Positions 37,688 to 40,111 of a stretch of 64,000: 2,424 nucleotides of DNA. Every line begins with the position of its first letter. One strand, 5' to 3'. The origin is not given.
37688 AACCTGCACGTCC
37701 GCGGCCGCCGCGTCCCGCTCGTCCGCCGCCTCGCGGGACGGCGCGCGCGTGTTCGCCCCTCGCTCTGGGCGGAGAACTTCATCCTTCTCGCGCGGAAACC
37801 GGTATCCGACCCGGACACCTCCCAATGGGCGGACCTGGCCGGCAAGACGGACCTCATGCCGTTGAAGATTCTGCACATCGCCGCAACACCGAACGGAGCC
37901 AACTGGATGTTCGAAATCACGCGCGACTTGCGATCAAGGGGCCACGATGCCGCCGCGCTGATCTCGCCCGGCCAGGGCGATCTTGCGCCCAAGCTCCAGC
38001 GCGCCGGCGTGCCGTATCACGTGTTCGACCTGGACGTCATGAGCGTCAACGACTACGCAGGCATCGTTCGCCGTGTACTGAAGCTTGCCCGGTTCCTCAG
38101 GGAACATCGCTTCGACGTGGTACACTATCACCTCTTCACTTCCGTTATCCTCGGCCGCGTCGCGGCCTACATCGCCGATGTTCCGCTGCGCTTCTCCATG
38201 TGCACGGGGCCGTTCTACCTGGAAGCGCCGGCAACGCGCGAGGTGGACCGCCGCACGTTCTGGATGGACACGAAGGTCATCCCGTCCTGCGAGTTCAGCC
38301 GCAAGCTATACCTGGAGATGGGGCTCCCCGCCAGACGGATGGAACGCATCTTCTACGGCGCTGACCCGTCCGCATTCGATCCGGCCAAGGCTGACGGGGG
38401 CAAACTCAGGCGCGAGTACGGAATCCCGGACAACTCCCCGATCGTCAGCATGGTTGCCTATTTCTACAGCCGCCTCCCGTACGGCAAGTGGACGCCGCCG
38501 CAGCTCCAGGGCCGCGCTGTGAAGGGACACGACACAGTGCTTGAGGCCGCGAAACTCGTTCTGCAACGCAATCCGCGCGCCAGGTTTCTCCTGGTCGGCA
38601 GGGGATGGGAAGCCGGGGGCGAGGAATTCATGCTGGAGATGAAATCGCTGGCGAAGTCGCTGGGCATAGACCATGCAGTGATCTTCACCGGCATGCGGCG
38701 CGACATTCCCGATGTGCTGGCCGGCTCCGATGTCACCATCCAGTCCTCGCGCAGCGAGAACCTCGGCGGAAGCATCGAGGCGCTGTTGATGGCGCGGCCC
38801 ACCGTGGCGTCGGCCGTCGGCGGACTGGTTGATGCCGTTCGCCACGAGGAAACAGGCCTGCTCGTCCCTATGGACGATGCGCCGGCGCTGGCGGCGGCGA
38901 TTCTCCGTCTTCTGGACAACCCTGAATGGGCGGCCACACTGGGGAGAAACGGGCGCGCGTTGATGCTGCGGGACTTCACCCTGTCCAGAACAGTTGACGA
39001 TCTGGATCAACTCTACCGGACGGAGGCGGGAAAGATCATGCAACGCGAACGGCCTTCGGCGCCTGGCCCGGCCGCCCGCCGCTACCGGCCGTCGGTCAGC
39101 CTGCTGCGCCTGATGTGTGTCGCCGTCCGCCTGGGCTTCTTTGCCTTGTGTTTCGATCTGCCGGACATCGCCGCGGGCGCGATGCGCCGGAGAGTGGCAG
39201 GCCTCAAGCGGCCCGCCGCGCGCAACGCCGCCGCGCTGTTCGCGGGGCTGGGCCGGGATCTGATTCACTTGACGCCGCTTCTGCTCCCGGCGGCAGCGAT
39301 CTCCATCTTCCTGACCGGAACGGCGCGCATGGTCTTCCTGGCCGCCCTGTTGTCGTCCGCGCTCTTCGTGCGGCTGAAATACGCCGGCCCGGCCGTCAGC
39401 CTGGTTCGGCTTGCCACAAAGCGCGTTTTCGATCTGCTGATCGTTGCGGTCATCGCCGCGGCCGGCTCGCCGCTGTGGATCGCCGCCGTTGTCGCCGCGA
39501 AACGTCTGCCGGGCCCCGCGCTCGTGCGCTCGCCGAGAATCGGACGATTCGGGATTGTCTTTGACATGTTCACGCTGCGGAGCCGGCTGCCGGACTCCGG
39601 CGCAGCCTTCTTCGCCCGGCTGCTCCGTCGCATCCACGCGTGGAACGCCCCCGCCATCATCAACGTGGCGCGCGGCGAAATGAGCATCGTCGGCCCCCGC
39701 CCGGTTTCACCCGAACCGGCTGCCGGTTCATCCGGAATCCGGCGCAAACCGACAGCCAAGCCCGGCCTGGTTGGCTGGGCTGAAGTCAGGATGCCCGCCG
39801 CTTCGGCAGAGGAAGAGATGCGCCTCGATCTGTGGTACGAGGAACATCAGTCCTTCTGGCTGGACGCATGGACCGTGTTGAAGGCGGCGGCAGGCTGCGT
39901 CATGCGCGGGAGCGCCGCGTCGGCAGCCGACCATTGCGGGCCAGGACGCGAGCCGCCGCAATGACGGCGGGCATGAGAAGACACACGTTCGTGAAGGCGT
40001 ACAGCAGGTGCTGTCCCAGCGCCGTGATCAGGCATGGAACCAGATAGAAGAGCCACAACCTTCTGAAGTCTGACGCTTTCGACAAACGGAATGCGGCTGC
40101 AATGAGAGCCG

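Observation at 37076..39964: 963-aa methyltransferase-GT4-pseudo-phosphoglycosyltransferase fusion downstream of a Wzm/Wzt exporter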

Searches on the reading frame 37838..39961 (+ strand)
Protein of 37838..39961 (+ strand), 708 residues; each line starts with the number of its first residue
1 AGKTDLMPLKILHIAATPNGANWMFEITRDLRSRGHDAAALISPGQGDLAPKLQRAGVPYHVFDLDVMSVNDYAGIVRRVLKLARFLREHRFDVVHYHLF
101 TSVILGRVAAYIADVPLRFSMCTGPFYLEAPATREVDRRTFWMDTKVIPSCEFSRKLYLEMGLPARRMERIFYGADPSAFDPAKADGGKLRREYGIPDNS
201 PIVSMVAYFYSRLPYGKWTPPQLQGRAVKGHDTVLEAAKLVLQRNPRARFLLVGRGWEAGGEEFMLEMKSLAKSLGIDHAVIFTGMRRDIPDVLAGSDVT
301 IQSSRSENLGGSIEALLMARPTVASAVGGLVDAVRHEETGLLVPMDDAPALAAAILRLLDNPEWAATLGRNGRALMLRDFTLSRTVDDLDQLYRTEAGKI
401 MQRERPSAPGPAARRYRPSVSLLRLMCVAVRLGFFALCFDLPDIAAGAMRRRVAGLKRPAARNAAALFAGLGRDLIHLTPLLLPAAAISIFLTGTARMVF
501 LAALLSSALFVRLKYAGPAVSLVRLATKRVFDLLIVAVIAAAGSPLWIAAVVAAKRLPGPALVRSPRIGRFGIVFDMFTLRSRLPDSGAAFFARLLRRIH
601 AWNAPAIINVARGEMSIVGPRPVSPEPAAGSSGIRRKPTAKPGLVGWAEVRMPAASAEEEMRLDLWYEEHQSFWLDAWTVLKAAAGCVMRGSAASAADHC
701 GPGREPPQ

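Call 42: find_related_loci(query=A3, collection=genome_contigs, flank=10000)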
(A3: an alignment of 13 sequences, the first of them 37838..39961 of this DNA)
Query A3 (708 aa) in genome_contigs; peptide patterns used: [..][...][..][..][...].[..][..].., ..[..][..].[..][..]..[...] (x = any residue, [..] = any of these).
117 stretches matched a pattern; 95 encode a relative of the query (tblastn E <= 1e-3); the best 80 are kept; 79 distinct loci.
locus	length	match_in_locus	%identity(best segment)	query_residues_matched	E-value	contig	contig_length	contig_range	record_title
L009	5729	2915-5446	52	9-420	1e-127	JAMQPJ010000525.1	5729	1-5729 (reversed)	MAG: Thermoanaerobaculia bacterium isolate CH5 k141_1013202, whole genome shotgun sequence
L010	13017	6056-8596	51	8-425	5e-122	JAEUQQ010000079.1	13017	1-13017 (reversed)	MAG: Acidobacteria bacterium isolate new MAG-255 k141_629282, whole genome shotgun sequence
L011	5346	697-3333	54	9-420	1e-120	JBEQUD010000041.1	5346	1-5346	MAG: Acidobacteriota bacterium isolate MAG_Dt_03 k247_1897100, whole genome shotgun sequence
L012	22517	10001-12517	50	8-431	3e-119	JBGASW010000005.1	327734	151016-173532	MAG: Thermoanaerobaculia bacterium isolate MAG_AAO_H10.96 AAOH10-96_opera_contig_130, whole genome shotgun sequence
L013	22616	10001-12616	55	8-399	6e-119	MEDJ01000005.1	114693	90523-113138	MAG: Acidobacteria bacterium SCN 69-37 ABS36_C0005, whole genome shotgun sequence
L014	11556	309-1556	50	2-424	1e-118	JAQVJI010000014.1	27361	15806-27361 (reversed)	MAG: Chromatiales bacterium isolate STE_6 NODE_3627_length_27361_cov_7.102813_Sandtown_E, whole genome shotgun sequence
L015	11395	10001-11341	44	7-460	1e-115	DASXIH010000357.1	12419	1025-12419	MAG TPA_asm: Thermoanaerobaculia bacterium isolate SMAG_U5216 k141_1616579, whole genome shotgun sequence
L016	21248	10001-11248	46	9-430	5e-115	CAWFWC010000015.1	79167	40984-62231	MAG: uncultured Alphaproteobacteria bacterium isolate MFD04967.bin.1.135 genome assembly, contig: contig_84767, whole ge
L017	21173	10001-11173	49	8-397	7e-115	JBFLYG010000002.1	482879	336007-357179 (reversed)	MAG: Pseudomonadota bacterium isolate MAG079 MAG079_2, whole genome shotgun sequence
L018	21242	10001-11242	45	7-430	6e-114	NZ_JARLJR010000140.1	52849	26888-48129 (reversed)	MAG: Legionella sp. isolate MAG_CO105 MetaCoAG_Bin_105_Oxic_k141_2358037, whole genome shotgun sequence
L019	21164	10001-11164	50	10-397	1e-113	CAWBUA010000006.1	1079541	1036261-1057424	MAG: uncultured Alphaproteobacteria bacterium isolate MFD05502.bin.1.117 genome assembly, contig: contig_5603, whole gen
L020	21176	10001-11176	51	7-397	2e-113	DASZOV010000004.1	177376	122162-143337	MAG TPA_asm: Vicinamibacterales bacterium isolate SMAG_U5954 k141_833933, whole genome shotgun sequence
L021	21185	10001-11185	47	1-393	1e-112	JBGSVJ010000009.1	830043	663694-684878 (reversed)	MAG: Anaerolineae bacterium isolate JTS-AC454 k141_4265474, whole genome shotgun sequence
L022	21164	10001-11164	45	7-393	7e-113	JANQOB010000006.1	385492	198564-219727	MAG: Gammaproteobacteria bacterium isolate IP29b_bin.12 k99_3270644, whole genome shotgun sequence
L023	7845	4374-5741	43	8-477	2e-112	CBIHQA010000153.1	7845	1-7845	MAG TPA_asm: uncultured Neisseriales bacterium isolate SRR18156187_metabat2_20 genome assembly, contig: ERZ27336840.1600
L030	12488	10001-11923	36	10-651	3e-111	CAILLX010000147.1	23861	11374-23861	uncultured bacterium isolate AlinenLipids_bin-9350 genome assembly, contig: bin-9350:147/243, whole genome shotgun seque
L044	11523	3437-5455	33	9-667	5e-100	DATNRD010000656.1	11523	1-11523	MAG TPA_asm: Candidatus Obscuribacterales bacterium isolate SMAG_U16524 k141_103719, whole genome shotgun sequence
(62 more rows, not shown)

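Call 78: search_protein_families(library=pfam, proteins=[L044:3-932:+, L044:1063-2079:+, L044:2115-3191:+, L044:6056-7273:-, L044:7662-8204:-, L044:8374-9501:+, L044:9498-10604:+, L044:10621-11523:+], max_evalue=0.00001)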
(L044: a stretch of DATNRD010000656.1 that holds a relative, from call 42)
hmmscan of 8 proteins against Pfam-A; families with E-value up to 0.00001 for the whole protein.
L044:3-932:+ (309 aa): 3 families
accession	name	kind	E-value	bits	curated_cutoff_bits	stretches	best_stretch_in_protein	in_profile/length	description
PF00534.26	Glycos_transf_1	-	1.9e-33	115.9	26.4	1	31-192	16-170/172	Glycosyl transferases group 1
PF13692.12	Glyco_trans_1_4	-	4.8e-32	111.6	27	1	31-180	2-142/142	Glycosyl transferases group 1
PF20706.3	GT4-conflict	-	2.2e-10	40.5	26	1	16-182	181-341/385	Family 4 Glycosyltransferase in conflict systems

L044:1063-2079:+ (338 aa): 9 families
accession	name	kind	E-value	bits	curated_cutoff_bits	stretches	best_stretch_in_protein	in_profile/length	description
PF16363.11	GDP_Man_Dehyd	-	3.9e-72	243.9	27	1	9-307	1-327/332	GDP-mannose 4,6 dehydratase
PF01370.27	Epimerase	-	4.2e-56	190.5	20.9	1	8-245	1-240/240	NAD dependent epimerase/dehydratase family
PF01073.25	3Beta_HSD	-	1e-24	87.5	22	1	9-223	1-220/280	3-beta hydroxysteroid dehydrogenase/isomerase family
PF02719.21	Polysacc_synt_2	-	2e-20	73.6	20.2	1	8-292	1-279/293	Polysaccharide biosynthesis protein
PF07993.18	NAD_binding_4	-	5.2e-14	52.5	20.1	1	10-184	1-209/258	Male sterility protein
PF04321.23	RmlD_sub_bind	-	1.7e-12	47.5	27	1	7-281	2-243/287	RmlD substrate binding domain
PF13460.12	NAD_binding_10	-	3.5e-12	47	27.2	1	12-139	1-111/184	NAD(P)H-binding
PF00106.31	adh_short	-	1.8e-09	37.8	26.6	1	6-166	1-163/195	short chain dehydrogenase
PF05368.20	NmrA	-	1.1e-08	35.5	27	1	5-126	2-105/298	NmrA-like family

L044:2115-3191:+ (358 aa): 2 families
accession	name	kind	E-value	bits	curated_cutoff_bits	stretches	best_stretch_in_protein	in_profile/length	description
PF00483.29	NTP_transferase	-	1.4e-39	136.5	21.2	1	120-340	3-241/245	Nucleotidyl transferase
PF12804.13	NTP_transf_3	-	3.1e-09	37.7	27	1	119-223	1-96/160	MobA-like NTP transferase domain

L044:6056-7273:- (405 aa): 1 family
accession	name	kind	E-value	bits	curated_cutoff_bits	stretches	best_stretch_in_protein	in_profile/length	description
PF02397.22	Bac_transf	-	1.8e-13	50.8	27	1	314-392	92-174/179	Bacterial sugar transferase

L044:7662-8204:- (180 aa): 0 families

L044:8374-9501:+ (375 aa): 5 families
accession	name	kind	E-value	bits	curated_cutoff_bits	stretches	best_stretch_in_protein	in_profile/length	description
PF02719.21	Polysacc_synt_2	-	1e-86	291.2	20.2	1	24-313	1-291/293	Polysaccharide biosynthesis protein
PF01370.27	Epimerase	-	4.3e-18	66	20.9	1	24-256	1-237/240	NAD dependent epimerase/dehydratase family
PF16363.11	GDP_Man_Dehyd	-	5.7e-10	39.6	27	1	26-161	2-130/332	GDP-mannose 4,6 dehydratase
PF04321.23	RmlD_sub_bind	-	5e-08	32.8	27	1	24-161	3-102/287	RmlD substrate binding domain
PF01073.25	3Beta_HSD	-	1.1e-06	28.3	22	1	25-163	1-119/280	3-beta hydroxysteroid dehydrogenase/isomerase family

L044:9498-10604:+ (368 aa): 1 family
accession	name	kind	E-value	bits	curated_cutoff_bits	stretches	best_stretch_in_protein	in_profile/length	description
PF02350.25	Epimerase_2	-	4.7e-92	308.9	30.6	1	28-352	10-343/347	UDP-N-acetylglucosamine 2-epimerase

L044:10621-11523:+ (301 aa): 0 families

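Call 79: search_protein_families(library=pfam, proteins=[L030:134-877:+, L030:879-2570:+, L030:2655-3734:+, L030:3795-5336:+, L030:5743-6690:+, L030:6745-8385:+, L030:9788-12046:+], max_evalue=0.00001)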
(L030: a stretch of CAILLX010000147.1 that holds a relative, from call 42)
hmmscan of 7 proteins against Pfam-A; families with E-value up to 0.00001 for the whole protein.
L030:134-877:+ (247 aa): 0 families

L030:879-2570:+ (563 aa): 2 families
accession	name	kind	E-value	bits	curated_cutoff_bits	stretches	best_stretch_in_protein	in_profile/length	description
PF00534.26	Glycos_transf_1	-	5.3e-14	52.6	26.4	1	386-532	16-171/172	Glycosyl transferases group 1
PF13692.12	Glyco_trans_1_4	-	2.3e-12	47.8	27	1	386-519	2-142/142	Glycosyl transferases group 1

L030:2655-3734:+ (359 aa): 1 family
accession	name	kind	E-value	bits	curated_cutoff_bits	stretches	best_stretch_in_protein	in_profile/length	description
PF00535.33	Glycos_transf_2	-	1.2e-23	84.4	23.3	1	7-125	1-120/168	Glycosyl transferase family 2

L030:3795-5336:+ (513 aa): 7 families
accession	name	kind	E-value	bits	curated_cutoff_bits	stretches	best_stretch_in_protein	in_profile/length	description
PF00534.26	Glycos_transf_1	-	8.2e-40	136.6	26.4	1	212-377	13-171/172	Glycosyl transferases group 1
PF13692.12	Glyco_trans_1_4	-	1.2e-38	133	27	1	214-364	1-142/142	Glycosyl transferases group 1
PF13439.12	Glyco_transf_4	-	1.1e-17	65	28.5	1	16-199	1-169/170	Glycosyltransferase Family 4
PF13579.12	Glyco_trans_4_4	-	6e-16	59.6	29.7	1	17-194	1-157/158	Glycosyl transferase 4-like domain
PF20706.3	GT4-conflict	-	2.6e-10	40.3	26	1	204-340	187-323/385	Family 4 Glycosyltransferase in conflict systems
PF13524.12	Glyco_trans_1_2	-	8.6e-10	39.2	25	1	242-393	11-143/144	Glycosyl transferase-like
PF08323.17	Glyco_transf_5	-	3.6e-06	27.3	22.7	0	2-100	1-90/239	Starch synthase catalytic domain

L030:5743-6690:+ (315 aa): 8 families
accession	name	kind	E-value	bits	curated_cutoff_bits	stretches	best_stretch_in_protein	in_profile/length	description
PF13847.12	Methyltransf_31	-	1e-17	64.6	27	1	98-219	4-123/145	Methyltransferase domain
PF13649.12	Methyltransf_25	-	7.7e-16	59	27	1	101-200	1-97/97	Methyltransferase domain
PF08241.18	Methyltransf_11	-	3.7e-12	47.2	21.2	1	102-204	1-95/95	Methyltransferase domain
PF08242.18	Methyltransf_12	-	1.6e-11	45.3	30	1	102-201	1-97/98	Methyltransferase domain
PF13489.12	Methyltransf_23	-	1.6e-10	41.4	27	1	82-215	8-126/164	Methyltransferase domain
PF01209.24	Ubie_methyltran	-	5.9e-08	32.8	20.1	1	98-206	48-153/233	ubiE/COQ5 methyltransferase family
PF01135.25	PCMT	-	3.6e-07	30.6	20.3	1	92-181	69-157/210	Protein-L-isoaspartate(D-aspartate) O-methyltransferase (PCMT)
PF05175.20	MTS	-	9.8e-06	25.7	23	0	90-159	22-95/170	Methyltransferase small domain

L030:6745-8385:+ (546 aa): 2 families
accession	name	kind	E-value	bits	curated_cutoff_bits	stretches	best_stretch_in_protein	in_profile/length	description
PF02366.24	PMT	-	1.8e-10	41.3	22.7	1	97-238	88-234/245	Dolichyl-phosphate-mannose-protein mannosyltransferase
PF13231.12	PMT_2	-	2.4e-08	34.8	26.1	1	80-230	10-154/160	Dolichyl-phosphate-mannose-protein mannosyltransferase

L030:9788-12046:+ (752 aa): 6 families
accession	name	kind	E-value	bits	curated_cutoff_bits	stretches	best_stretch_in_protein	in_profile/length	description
PF13692.12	Glyco_trans_1_4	-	2e-22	80.4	27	1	293-427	13-141/142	Glycosyl transferases group 1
PF00534.26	Glycos_transf_1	-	3.5e-21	75.9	26.4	1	295-441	28-171/172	Glycosyl transferases group 1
PF02397.22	Bac_transf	-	1.1e-18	67.8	27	1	583-750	1-178/179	Bacterial sugar transferase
PF13579.12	Glyco_trans_4_4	-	1.2e-08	35.9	29.7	1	87-236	8-158/158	Glycosyl transferase 4-like domain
PF13524.12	Glyco_trans_1_2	-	3.9e-06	27.3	25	0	309-457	10-143/144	Glycosyl transferase-like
PF13439.12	Glyco_transf_4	-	4e-06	27.4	28.5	0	86-239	8-168/170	Glycosyltransferase Family 4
